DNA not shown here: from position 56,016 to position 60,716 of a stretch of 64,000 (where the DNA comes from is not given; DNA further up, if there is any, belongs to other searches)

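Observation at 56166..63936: Adjacent giant GLUG-repeat surface protein and S8 protease sharing a C-terminal anchoring module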

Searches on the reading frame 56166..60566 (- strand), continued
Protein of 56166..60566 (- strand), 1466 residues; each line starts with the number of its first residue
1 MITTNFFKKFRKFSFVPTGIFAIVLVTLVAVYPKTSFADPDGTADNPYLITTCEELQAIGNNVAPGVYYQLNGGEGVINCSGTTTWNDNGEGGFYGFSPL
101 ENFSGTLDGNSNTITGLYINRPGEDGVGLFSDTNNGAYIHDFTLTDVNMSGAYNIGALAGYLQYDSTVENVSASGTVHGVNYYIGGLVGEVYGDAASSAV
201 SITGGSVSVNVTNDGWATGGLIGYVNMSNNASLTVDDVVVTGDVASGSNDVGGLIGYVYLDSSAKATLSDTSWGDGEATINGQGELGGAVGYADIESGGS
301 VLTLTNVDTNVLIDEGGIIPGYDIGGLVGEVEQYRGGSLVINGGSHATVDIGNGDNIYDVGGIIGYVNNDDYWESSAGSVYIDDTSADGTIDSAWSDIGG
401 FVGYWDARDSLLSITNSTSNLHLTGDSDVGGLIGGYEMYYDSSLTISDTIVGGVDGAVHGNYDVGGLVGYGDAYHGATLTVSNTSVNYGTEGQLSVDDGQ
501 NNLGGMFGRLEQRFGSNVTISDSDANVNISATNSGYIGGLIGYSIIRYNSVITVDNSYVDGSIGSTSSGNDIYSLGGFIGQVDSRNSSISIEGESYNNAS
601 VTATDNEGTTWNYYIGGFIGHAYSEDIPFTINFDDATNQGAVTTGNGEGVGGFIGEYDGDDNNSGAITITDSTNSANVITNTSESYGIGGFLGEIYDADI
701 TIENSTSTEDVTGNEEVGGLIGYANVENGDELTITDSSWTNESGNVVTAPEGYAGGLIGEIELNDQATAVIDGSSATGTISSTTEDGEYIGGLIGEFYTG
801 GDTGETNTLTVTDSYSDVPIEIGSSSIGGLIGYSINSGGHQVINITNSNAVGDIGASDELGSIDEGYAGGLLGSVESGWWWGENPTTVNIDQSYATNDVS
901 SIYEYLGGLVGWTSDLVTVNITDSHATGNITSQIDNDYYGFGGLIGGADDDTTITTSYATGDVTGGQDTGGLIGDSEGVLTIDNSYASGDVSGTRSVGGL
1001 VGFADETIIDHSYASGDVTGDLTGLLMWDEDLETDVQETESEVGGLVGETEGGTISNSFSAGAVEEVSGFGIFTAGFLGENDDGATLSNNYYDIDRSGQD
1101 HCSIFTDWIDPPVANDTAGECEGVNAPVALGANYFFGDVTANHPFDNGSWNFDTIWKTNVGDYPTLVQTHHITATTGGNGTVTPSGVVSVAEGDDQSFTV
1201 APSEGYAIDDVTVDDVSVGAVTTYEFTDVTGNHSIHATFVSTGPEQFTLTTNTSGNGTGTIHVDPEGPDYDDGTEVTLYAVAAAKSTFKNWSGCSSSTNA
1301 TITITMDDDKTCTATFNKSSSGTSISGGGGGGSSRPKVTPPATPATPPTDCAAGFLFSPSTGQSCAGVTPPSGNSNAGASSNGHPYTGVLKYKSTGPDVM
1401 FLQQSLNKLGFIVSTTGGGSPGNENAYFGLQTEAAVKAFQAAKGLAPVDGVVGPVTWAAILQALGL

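Call 25: find_homologous_proteins(query=window:56166-60566:-, max_evalue=0.00001)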
Query window:56166-60566:- (1466 aa): 1797 proteins with E <= 0.00001 among 8000 candidates; the best 120 are listed.
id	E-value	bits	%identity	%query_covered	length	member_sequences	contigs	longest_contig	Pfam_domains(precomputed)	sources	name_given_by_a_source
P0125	0.0e+0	3197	100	100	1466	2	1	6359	PF05342.20,PF18998.7,PF07581.18,PF01471.24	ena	-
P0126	0.0e+0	1293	49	100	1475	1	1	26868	PF18998.7,PF07581.18,PF01471.24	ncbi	-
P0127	0.0e+0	1174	46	100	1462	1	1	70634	PF05342.20,PF18998.7,PF07581.18,PF01471.24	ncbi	-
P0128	2.1e-289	982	41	99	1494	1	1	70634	PF18998.7,PF07581.18,PF01471.24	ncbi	-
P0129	5.7e-176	606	29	52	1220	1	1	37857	PF07581.18,PF01471.24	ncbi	-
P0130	9.1e-108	380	35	24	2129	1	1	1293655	PF05342.20,PF07581.18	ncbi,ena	-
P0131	1.6e-101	359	30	27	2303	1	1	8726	PF05342.20,PF04773.19,PF07581.18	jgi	-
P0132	1.4e-92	330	32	24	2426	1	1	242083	PF05342.20,PF18962.8,PF07581.18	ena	-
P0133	5.2e-91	325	40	13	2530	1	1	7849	PF05342.20,PF07581.18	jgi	-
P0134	2.0e-89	319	27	38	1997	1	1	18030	PF18998.7,PF07581.18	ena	-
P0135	1.7e-88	316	36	16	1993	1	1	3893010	PF05342.20,PF07581.18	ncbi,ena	-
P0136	7.1e-87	311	36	18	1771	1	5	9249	PF05342.20,PF07581.18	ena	-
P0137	8.8e-86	307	35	18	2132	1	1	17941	PF05342.20,PF07581.18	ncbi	ncbi:MAG: GLUG motif-containing protein [bacterium]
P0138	1.9e-85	306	44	8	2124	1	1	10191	PF17963.8,PF17892.8,PF18962.8,PF17803.8,PF07581.18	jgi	jgi:hypothetical protein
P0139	2.2e-85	306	30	29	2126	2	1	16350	PF05342.20,PF18962.8,PF07581.18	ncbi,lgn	-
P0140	9.6e-85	304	30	27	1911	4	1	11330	PF05342.20,PF07581.18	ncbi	-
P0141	3.7e-83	299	32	28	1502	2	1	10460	PF07581.18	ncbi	-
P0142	1.4e-81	293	33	23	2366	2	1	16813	PF05342.20,PF17963.8,PF17892.8,PF17803.8,PF07581.18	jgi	-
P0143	2.0e-81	293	42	16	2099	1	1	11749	PF05342.20,PF25059.2,PF01471.24,PF00041.28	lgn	-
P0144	2.8e-81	292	35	16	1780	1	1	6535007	PF05342.20,PF18962.8,PF07581.18,PF13860.13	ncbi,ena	-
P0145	5.1e-81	291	33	17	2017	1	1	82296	PF05342.20,PF07581.18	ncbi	ncbi:MAG: hypothetical protein RLN81_00145, partial [Balneolaceae bacterium]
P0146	5.3e-81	291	32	27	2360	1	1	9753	PF05342.20,PF07581.18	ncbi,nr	ncbi:MAG: GLUG motif-containing protein, partial [Candidatus Tenebribacter davisii]|nr:GLUG motif-co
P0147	2.1e-79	286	35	12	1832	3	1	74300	PF05342.20,PF18962.8,PF07581.18,PF13860.13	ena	-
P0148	8.9e-79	284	29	29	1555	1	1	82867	PF07581.18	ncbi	-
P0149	1.8e-78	283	32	29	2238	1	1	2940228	PF05342.20,PF07581.18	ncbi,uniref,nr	ncbi:putative membrane protein [Halapricum desulfuricans]|uniref:Putative membrane protein n=1 Tax=H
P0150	2.3e-78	283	32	67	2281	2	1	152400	PF07581.18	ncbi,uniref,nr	ncbi:hypothetical protein DP106_04680 [Halonotius pteroides]|uniref:GLUG domain-containing protein n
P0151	1.8e-77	280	28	66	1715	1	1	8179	PF05342.20,PF07581.18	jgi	-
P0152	1.9e-77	280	32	22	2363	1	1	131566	PF09479.17,PF05342.20,PF18998.7,PF07581.18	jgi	jgi:uncharacterized repeat protein (TIGR02543 family)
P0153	7.5e-77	278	27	41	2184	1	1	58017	PF05342.20,PF18962.8,PF07581.18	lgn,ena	-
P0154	1.6e-76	277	27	66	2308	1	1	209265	PF05342.20,PF25374.1,PF00028.24,PF07581.18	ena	-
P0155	4.2e-76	275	29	42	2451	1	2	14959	PF05342.20,PF07581.18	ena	-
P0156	5.1e-75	272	35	17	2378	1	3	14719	PF05342.20,PF07581.18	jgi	jgi:hypothetical protein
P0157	1.7e-74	270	36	17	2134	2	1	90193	PF05342.20,PF07581.18,PF18911.7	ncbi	ncbi:hypothetical protein EFE42_09970, partial [Methanohalophilus sp. RSK]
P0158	7.8e-74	268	29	73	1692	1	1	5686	PF18998.7,PF07581.18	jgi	-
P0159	1.1e-73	267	30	69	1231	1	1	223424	PF05342.20,PF07581.18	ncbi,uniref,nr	ncbi:GLUG motif-containing protein [Methanolobus halotolerans]|uniref:GLUG domain-containing protein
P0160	1.2e-73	267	33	16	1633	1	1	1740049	PF07581.18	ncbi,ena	-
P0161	1.9e-72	263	28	56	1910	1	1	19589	PF00028.24,PF07581.18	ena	-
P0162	9.9e-72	261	30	32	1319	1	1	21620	PF18998.7,PF07581.18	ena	-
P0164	2.2e-70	256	36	17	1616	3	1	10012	PF07705.18,PF07581.18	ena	-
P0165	1.3e-68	250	28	24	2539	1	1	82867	PF13857.13,PF12796.14,PF07581.18,PF00023.37,PF13637.13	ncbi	-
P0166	1.5e-68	250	36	15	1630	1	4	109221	PF05342.20,PF07581.18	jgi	jgi:hypothetical protein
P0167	1.9e-68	250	34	26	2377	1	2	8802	PF05342.20,PF07581.18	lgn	-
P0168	2.1e-68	250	31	25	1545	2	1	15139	PF05342.20,PF07581.18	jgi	jgi:hypothetical protein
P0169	2.9e-68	249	36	17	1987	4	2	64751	PF05342.20,PF22352.3,PF00801.27,PF18981.7,PF07581.18,PF18911.7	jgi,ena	jgi:PGF-pre-PGF domain-containing protein/PGF-CTERM protein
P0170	3.4e-68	249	34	37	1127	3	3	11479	PF01471.24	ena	-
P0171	5.6e-68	248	37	12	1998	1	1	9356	PF07581.18,PF09136.17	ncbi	-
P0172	2.6e-67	246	30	74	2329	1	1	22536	PF02369.23,PF07581.18,PF13620.13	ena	-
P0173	4.1e-67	245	33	24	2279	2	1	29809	PF05342.20,PF07581.18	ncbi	-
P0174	1.7e-66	243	38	18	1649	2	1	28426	PF05342.20,PF07581.18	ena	-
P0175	5.1e-66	242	31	45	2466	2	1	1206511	PF05342.20,PF18998.7,PF07581.18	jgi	jgi:cell division septation protein DedD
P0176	5.3e-66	242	31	23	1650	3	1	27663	PF18370.8,PF07581.18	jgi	-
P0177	2.0e-65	240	34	24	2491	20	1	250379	PF17263.8,PF07581.18,PF00700.28,PF00669.26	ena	-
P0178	4.1e-65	239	33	31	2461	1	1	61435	PF17263.8,PF07581.18,PF00700.28,PF00669.26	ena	-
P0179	7.0e-65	238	32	32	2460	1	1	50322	PF07581.18,PF00700.28,PF00669.26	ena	-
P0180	7.9e-65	238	30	20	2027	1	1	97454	PF05342.20,PF18962.8,PF07581.18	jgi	jgi:hypothetical protein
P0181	1.8e-64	237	34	15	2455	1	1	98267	PF05342.20,PF25059.2,PF00404.25,PF07581.18,PF00041.28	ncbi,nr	ncbi:MAG: fibronectin type III domain-containing protein [Candidatus Berkelbacteria bacterium]|nr:fi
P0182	2.5e-64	236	31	31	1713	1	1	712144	PF05342.20,PF07705.18,PF07581.18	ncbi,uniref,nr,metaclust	ncbi:hypothetical protein EL22_09290 [Halostagnicola sp. A56]|uniref:beta strand repeat-containing p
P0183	2.8e-64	236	39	17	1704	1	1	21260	PF25059.2,PF07581.18,PF00041.28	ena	-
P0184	5.6e-64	235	32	32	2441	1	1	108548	PF05342.20,PF07581.18,PF00700.28,PF00669.26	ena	-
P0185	9.9e-64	234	36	31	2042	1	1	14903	PF05860.20,PF07581.18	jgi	jgi:filamentous hemagglutinin family protein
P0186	2.3e-63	233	31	16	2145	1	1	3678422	PF05342.20,PF07581.18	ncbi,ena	-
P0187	3.8e-62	229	30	66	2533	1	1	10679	PF13018.12,PF18676.7,PF07581.18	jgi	jgi:filamentous hemagglutinin family protein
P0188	4.7e-62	229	27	37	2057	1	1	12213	PF05342.20,PF22352.3,PF07581.18,PF01471.24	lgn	-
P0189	7.0e-62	228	33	23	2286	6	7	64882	PF07581.18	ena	-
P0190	1.1e-61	227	31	21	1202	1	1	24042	PF07581.18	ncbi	-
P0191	3.4e-61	226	36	18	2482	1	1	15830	PF07495.20,PF02494.23,PF17957.8,PF13750.13,PF22501.2,PF22352.3,PF24421.2,PF18998.7,PF17996.8,PF07581.18,PF23608.2,PF09136.17,PF00041.28,PF19077.7,PF20164.5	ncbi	-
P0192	4.1e-61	225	36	15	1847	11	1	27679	PF05342.20,PF07581.18,PF13860.13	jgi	jgi:hypothetical protein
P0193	4.4e-61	225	33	15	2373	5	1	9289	PF05342.20,PF18962.8,PF07581.18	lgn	-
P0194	5.5e-61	225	34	15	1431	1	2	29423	PF05342.20,PF00801.27,PF18962.8,PF07581.18,PF18911.7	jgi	jgi:PKD repeat protein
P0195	7.8e-61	225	28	62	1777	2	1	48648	PF13018.12,PF05860.20,PF18676.7,PF07581.18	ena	-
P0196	1.3e-60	224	32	17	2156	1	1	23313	PF18962.8,PF07581.18,PF13860.13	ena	-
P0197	1.6e-60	224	34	21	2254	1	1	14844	PF05342.20,PF07581.18,PF00041.28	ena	-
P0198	1.0e-59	221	34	18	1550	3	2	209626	PF12733.14,PF05342.20,PF07581.18,PF00395.26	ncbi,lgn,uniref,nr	ncbi:hypothetical protein B1A99_23910 [Cohnella sp. CIP 111063]|uniref:GLUG motif-containing protein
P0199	1.3e-59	221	34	18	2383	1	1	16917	PF05342.20,PF00963.25,PF25788.3,PF24489.2,PF07581.18,PF00041.28,PF16656.12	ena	-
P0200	4.1e-59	219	31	27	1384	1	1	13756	PF05342.20,PF07581.18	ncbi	-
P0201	5.4e-59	218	33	24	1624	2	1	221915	PF12733.14,PF07581.18,PF00395.26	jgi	-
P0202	1.3e-58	217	35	17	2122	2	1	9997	PF18962.8,PF07581.18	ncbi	-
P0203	1.6e-58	217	32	24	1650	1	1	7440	PF05342.20,PF25059.2,PF07581.18,PF00041.28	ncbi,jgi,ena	jgi:hypothetical protein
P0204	2.8e-58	216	32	15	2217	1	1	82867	PF20585.5,PF13857.13,PF12796.14,PF07581.18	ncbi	-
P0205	6.5e-58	215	37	17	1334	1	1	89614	PF05342.20,PF07581.18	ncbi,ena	-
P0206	7.0e-58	215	39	13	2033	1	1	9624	PF05342.20,PF17963.8,PF17892.8,PF17803.8,PF07581.18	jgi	jgi:hypothetical protein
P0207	8.6e-58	214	26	65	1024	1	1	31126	PF18998.7,PF07581.18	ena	-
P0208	1.3e-57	214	33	14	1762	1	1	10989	PF05342.20,PF13585.13,PF18962.8,PF07581.18,PF13860.13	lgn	-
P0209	1.3e-57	214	30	32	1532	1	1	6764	PF05342.20,PF22352.3,PF00801.27,PF07581.18,PF18911.7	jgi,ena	-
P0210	2.2e-57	213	30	28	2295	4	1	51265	PF05342.20,PF13205.13,PF01833.31,PF07581.18,PF01471.24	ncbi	-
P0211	7.4e-57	211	28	21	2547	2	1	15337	PF09479.17,PF05342.20,PF18962.8,PF18998.7,PF07581.18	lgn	-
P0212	1.5e-56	210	28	39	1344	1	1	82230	PF18998.7,PF07581.18,PF01471.24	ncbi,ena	-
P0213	1.7e-56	210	32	43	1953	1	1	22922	PF05860.20,PF07581.18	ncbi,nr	ncbi:MAG: filamentous hemagglutinin N-terminal domain-containing protein [Syntrophaceae bacterium]|n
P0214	1.9e-56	210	29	18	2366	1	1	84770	PF21605.4,PF05342.20,PF25788.3,PF07581.18,PF00041.28,PF16656.12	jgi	jgi:hypothetical protein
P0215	7.0e-56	208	32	19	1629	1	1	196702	PF05342.20,PF18962.8,PF18998.7,PF07581.18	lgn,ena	-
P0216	7.1e-56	208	33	20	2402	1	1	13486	PF19190.7,PF05342.20,PF13004.14,PF18998.7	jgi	-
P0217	1.0e-55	208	30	16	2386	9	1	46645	PF05342.20,PF23197.2,PF18998.7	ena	-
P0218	1.4e-55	207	34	22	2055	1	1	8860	PF13927.13,PF07581.18,PF02368.25,PF05345.19,PF00041.28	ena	-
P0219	3.0e-55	206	32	31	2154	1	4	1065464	PF07581.18,PF00700.28,PF00669.26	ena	-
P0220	4.6e-55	205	31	39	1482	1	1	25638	PF07581.18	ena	-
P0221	5.6e-55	205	34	12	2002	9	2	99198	PF05342.20,PF18962.8,PF07581.18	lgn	-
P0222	6.7e-55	205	26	70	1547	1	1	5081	PF07581.18,PF01215.25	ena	-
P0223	1.1e-54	204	30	26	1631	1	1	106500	PF07581.18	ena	-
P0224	1.2e-54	204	34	15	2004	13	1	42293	PF05342.20,PF18962.8,PF07581.18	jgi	-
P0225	1.3e-54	204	41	12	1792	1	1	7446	PF05860.20,PF18657.7,PF18676.7,PF07581.18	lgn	-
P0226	2.7e-54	203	32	31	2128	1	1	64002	PF07581.18,PF00700.28,PF00669.26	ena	-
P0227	3.5e-54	203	37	15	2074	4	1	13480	PF00404.25,PF03793.25,PF07581.18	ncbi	-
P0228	5.2e-54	202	32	32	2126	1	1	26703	PF07581.18,PF00700.28,PF00669.26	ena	-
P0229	1.8e-53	200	31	15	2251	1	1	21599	PF05342.20,PF07581.18,PF01471.24,PF00041.28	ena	-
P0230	2.9e-53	199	36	13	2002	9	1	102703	PF05342.20,PF18962.8,PF07581.18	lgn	-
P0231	7.6e-53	198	33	11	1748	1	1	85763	PF18962.8,PF07581.18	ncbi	-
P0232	1.0e-52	198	32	31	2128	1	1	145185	PF07581.18,PF00700.28,PF00669.26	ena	-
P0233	2.0e-52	197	34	17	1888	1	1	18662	PF03160.21,PF07581.18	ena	-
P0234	2.2e-52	197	35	17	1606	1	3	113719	PF12733.14,PF07581.18,PF00395.26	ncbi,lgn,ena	-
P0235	2.3e-52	197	36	15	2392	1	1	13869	PF05342.20,PF07581.18,PF01483.28,PF18911.7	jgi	-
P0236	2.3e-52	196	34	12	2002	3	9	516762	PF05342.20,PF18962.8,PF07581.18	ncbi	ncbi:MAG: GLUG motif-containing protein [Balneola sp.]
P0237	2.3e-52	196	32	31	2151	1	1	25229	PF07581.18,PF00700.28,PF00669.26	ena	-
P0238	3.0e-52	196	31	17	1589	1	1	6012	PF12733.14,PF05342.20,PF07581.18,PF00395.26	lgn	-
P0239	4.4e-52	196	26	66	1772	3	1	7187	PF00801.27,PF18962.8,PF07581.18,PF18911.7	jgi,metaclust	metaclust:\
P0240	5.5e-52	195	34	11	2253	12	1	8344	PF13582.13,PF09479.17,PF16820.12,PF25059.2,PF13688.13,PF18962.8,PF18998.7,PF07581.18,PF00041.28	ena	-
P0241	6.2e-52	195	31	25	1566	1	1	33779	PF07705.18,PF07581.18,PF24156.3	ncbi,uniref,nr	ncbi:GLUG motif-containing protein [Halobellus rufus]|uniref:GLUG motif-containing protein n=1 Tax=H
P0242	6.2e-52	195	32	31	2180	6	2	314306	PF07581.18,PF00700.28,PF00669.26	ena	-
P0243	6.7e-52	195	36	18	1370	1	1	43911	PF13585.13,PF07581.18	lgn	-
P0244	1.1e-51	194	33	24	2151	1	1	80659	PF07581.18,PF00700.28,PF00669.26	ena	-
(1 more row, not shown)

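Call 44: find_encoding_contigs(protein=P0212, flank=10000, max_places=1)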
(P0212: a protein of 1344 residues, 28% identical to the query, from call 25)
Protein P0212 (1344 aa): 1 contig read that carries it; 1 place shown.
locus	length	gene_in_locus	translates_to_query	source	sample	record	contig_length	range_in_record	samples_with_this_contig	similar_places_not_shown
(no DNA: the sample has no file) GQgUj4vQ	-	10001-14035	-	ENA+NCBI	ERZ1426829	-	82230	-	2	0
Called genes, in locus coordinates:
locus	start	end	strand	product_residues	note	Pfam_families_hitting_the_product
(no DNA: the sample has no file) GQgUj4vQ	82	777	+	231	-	-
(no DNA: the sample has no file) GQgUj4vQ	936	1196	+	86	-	-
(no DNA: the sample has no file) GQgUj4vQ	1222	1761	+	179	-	-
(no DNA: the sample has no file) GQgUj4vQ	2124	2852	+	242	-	PF00106:adh_short, PF08659:KR (faint), PF23441:SDR (weak), PF13561:adh_short_C2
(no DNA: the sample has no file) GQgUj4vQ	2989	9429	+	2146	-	PF22148:Fervidolysin_NPro-like, PF00082:Peptidase_S8, PF01731:Arylesterase (faint), PF01436:NHL (faint), PF08450:SGL (faint), PF13205:Big_5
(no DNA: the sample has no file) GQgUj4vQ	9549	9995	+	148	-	-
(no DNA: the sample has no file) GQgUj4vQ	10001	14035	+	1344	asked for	PF07581:Glug (faint), PF18998:Flg_new_2, PF01471:PG_binding_1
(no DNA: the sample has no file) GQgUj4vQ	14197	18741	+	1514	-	PF07691:PA14, PF07581:Glug (faint)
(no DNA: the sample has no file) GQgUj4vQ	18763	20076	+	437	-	-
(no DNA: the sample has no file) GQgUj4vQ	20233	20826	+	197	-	-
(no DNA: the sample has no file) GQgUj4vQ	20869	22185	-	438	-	PF00817:IMS, PF11798:IMS_HHH (weak), PF11799:IMS_C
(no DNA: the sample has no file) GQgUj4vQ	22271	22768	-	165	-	PF00717:Peptidase_S24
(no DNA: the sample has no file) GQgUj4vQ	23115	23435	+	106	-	-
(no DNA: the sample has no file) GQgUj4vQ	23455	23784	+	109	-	-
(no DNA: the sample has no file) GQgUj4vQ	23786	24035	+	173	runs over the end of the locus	-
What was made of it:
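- It persists even when the S8 has a very different architecture (2146 aa with NHL/Big_5, call 44).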
